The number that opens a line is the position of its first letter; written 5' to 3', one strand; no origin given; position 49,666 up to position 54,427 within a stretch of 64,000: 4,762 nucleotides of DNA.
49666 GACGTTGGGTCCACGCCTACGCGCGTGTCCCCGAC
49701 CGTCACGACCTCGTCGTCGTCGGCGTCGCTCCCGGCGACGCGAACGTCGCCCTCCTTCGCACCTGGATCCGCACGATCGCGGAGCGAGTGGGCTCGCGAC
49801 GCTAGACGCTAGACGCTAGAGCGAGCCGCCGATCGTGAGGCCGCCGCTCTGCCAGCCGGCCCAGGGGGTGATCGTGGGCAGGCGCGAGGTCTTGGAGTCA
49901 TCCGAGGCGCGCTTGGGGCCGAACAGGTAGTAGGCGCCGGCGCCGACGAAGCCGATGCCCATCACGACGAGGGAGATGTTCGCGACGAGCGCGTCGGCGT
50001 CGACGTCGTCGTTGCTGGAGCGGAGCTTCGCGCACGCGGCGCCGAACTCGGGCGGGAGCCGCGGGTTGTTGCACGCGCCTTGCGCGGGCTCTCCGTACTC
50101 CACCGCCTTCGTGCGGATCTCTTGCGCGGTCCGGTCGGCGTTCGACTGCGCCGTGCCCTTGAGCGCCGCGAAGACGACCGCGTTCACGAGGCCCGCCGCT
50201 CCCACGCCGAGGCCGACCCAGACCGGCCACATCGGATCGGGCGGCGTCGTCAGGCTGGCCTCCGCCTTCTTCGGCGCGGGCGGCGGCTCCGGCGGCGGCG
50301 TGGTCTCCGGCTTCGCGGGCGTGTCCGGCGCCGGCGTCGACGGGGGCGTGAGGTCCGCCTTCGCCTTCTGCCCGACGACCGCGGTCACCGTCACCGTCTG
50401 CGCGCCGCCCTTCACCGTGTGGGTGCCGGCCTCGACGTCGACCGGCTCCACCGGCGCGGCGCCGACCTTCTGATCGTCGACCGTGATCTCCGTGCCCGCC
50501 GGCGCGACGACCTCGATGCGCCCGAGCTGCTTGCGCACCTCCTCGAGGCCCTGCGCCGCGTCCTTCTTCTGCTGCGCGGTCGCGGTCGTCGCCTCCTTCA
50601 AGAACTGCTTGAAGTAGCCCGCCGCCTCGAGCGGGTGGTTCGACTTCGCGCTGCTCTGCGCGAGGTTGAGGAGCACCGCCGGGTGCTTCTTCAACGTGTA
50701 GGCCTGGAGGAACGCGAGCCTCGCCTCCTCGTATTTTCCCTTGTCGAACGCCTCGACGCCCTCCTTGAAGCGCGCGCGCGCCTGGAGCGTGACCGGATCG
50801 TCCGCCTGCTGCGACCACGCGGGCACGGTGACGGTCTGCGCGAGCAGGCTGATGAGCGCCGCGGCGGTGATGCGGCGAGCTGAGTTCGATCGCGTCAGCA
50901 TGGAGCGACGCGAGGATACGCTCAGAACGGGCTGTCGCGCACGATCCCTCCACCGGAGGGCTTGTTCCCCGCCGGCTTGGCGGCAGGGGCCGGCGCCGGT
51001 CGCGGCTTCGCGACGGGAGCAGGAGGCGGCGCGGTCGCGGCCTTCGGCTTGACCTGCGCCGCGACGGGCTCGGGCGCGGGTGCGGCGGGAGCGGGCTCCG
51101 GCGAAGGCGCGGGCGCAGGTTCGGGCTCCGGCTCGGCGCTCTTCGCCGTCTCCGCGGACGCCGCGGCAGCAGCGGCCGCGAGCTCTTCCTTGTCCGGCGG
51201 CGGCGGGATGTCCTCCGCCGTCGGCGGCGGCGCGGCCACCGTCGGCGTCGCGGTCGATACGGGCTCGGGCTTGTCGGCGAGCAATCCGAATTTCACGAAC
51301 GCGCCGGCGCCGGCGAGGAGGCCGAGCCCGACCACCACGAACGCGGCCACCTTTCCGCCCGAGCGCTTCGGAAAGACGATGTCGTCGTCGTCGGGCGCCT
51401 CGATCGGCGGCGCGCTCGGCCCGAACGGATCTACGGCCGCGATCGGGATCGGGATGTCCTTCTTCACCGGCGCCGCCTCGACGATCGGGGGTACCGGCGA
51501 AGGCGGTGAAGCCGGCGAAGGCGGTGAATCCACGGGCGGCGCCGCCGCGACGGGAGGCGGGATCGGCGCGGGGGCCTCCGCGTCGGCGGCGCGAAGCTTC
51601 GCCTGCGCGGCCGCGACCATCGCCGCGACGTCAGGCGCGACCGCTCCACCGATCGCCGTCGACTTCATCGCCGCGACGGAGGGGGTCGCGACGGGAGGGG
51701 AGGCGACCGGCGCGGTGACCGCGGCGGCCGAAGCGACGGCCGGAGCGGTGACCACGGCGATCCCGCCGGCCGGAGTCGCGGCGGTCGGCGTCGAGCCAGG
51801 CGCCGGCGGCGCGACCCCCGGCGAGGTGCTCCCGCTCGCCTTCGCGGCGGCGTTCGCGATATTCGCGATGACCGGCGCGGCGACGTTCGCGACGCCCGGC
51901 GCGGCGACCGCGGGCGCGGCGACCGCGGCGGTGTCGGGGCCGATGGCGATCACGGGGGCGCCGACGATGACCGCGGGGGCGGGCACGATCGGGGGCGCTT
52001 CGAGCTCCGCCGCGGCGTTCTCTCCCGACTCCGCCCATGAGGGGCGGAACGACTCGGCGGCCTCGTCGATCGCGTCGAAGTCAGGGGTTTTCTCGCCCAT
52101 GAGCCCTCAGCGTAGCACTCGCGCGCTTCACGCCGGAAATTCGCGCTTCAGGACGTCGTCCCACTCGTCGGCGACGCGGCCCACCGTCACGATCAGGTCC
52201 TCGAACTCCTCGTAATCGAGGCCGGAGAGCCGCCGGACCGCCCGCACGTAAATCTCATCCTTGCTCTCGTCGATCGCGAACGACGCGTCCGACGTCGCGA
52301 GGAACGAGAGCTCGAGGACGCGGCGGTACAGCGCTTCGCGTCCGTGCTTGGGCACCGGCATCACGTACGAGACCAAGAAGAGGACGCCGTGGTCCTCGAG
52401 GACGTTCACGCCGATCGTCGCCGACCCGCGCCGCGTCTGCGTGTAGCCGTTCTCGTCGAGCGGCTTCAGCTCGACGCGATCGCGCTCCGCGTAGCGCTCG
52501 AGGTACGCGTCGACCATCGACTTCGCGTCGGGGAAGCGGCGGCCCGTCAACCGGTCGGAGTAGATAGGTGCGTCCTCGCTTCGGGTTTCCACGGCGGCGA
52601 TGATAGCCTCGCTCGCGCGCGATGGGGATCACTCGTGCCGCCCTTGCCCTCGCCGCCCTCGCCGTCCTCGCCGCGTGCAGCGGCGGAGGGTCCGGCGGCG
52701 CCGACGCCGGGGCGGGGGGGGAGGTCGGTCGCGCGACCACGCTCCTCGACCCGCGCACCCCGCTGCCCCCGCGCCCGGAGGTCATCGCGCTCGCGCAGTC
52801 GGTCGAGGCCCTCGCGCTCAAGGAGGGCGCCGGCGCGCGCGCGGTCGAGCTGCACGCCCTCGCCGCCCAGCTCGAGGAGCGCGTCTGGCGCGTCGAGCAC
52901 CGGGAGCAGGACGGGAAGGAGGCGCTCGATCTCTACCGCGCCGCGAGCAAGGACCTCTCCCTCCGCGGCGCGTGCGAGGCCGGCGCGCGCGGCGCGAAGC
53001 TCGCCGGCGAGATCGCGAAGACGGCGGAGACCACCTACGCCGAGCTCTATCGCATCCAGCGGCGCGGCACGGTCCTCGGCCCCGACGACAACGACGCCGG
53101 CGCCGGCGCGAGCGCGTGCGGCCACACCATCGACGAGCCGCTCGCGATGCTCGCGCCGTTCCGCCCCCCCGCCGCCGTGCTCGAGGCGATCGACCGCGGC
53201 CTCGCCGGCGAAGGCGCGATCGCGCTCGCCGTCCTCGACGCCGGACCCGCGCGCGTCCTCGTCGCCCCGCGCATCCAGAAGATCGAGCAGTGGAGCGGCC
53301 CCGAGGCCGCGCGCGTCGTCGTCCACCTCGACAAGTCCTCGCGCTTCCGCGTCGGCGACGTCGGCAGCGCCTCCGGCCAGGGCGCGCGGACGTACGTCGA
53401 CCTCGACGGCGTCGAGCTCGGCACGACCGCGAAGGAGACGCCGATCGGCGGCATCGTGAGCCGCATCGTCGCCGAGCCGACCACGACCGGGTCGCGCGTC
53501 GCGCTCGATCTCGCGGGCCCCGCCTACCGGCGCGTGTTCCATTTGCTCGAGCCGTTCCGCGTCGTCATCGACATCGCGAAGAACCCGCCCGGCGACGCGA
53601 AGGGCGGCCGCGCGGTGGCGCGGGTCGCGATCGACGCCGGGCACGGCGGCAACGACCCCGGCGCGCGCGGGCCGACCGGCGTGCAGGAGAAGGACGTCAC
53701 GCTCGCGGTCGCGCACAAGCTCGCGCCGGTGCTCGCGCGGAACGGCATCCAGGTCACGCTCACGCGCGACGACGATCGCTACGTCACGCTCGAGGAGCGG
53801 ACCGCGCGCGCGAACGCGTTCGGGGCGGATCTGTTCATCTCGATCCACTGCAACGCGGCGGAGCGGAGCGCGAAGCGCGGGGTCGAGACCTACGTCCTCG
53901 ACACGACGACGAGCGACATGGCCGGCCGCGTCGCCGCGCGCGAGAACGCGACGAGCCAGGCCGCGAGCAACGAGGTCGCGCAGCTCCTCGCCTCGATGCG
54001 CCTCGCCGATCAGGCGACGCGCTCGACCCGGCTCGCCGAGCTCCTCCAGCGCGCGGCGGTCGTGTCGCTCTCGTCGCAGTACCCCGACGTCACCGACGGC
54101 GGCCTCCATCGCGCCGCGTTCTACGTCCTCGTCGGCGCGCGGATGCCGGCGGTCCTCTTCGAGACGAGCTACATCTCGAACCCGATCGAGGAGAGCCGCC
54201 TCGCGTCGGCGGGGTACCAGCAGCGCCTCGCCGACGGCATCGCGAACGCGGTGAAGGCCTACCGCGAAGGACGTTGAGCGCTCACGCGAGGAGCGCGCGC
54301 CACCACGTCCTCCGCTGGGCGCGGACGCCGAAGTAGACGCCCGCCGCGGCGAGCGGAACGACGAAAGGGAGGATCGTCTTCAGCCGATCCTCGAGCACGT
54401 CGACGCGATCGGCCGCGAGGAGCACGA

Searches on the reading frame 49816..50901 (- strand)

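Call 58: search_protein_families(library=pfam, max_evalue=0.1, proteins=[window:49816-50901:-])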
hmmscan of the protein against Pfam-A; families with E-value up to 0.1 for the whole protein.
window:49816-50901:- (361 aa): 6 families
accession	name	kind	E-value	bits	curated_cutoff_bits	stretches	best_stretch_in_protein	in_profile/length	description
PF07719.23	TPR_2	-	2.5e-05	24.5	27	1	41-70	1-30/34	Tetratricopeptide repeat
PF08308.17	PEGA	-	6.3e-05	23.2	20.8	1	134-164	10-40/71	PEGA domain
PF13432.12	TPR_16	-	0.0036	18.1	32.7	1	46-104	2-61/65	Tetratricopeptide repeat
PF07219.19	HemY_N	-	0.028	14.9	31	1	15-84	32-103/107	HemY protein N-terminus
PF04674.17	Phi_1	-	0.07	12.9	25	0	274-317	158-201/276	Phosphate-induced protein 1 conserved region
PF13181.12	TPR_8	-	0.077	13.6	25.7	0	41-72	1-32/34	Tetratricopeptide repeat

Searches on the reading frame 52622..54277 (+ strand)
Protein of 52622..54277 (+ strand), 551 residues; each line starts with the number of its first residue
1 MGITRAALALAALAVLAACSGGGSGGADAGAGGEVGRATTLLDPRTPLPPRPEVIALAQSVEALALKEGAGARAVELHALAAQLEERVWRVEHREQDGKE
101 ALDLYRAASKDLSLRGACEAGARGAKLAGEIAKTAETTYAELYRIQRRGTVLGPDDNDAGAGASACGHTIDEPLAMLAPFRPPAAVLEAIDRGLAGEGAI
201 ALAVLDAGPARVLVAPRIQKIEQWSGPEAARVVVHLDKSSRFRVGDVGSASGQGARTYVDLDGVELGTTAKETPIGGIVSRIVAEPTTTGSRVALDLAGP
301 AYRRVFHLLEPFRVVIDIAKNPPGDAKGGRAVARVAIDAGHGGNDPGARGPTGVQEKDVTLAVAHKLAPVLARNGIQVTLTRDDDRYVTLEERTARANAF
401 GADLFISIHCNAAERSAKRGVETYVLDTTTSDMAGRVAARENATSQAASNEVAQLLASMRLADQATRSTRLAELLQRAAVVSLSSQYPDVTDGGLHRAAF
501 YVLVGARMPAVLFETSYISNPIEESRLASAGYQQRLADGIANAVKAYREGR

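Call 89: search_protein_families(library=pfam, max_evalue=0.001, proteins=[window:52622-54277:+])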
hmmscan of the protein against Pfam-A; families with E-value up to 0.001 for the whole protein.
window:52622-54277:+ (551 aa): 1 family
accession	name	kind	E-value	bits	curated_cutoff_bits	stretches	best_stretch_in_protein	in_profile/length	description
PF01520.23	Amidase_3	-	4.6e-51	173.7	27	1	335-545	1-173/174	N-acetylmuramoyl-L-alanine amidase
